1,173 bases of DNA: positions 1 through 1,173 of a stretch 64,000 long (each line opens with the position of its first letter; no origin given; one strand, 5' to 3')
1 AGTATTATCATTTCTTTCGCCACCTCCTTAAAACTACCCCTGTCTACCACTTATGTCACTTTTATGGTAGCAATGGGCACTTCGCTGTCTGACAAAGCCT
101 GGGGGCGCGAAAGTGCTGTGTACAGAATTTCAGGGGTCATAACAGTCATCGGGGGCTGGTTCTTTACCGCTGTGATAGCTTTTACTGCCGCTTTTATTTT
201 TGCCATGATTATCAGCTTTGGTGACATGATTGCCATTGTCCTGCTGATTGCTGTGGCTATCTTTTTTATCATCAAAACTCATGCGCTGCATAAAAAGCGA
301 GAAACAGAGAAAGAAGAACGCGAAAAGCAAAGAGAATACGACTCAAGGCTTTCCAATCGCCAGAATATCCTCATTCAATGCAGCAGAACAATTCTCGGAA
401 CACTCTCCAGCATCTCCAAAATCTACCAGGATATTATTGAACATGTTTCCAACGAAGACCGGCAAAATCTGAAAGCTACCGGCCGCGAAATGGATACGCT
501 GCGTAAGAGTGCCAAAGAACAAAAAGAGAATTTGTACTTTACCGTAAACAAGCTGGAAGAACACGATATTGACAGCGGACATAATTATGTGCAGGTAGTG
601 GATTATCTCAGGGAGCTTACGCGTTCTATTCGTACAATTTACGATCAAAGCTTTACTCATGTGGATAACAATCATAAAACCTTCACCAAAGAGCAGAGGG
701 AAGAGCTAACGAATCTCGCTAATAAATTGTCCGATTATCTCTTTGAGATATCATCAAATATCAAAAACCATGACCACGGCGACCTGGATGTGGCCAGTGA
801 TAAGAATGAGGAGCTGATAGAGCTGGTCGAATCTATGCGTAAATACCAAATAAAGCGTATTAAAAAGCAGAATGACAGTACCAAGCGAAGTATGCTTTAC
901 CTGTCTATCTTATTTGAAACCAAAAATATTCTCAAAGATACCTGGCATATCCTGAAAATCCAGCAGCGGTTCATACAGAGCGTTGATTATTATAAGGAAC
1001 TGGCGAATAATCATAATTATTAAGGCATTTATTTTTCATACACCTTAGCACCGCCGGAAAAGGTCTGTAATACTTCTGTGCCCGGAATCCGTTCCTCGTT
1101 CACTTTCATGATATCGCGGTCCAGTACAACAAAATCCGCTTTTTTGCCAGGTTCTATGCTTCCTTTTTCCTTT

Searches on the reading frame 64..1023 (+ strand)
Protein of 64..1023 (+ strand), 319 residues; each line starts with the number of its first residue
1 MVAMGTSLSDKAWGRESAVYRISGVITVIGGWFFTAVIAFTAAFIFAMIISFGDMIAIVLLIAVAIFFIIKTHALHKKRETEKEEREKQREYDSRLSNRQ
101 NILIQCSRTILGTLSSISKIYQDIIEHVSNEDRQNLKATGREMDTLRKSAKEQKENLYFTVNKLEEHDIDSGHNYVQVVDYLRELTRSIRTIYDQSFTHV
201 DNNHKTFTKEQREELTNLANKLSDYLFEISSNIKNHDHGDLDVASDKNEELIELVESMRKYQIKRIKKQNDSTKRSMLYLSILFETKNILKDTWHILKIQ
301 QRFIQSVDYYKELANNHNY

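Call 7: search_protein_families(library=pfam, proteins=[window:64-1023:+], max_evalue=0.001)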
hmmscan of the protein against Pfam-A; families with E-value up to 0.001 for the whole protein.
window:64-1023:+ (319 aa): 1 family
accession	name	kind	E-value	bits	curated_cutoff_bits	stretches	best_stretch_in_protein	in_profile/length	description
PF11368.13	DUF3169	-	0.00082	19.5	31.6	0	25-127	20-130/250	Protein of unknown function (DUF3169)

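Call 21: search_protein_families(library=ncbifam, proteins=[window:64-1023:+], max_evalue=0.001)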
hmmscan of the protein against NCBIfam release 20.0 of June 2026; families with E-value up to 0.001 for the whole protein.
window:64-1023:+ (319 aa): 1 family
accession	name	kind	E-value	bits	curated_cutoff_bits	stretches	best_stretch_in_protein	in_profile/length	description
NF010560.0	PRK13955.1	equivalog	0.00022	21.2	180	1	27-96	45-114/132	large conductance mechanosensitive channel protein MscL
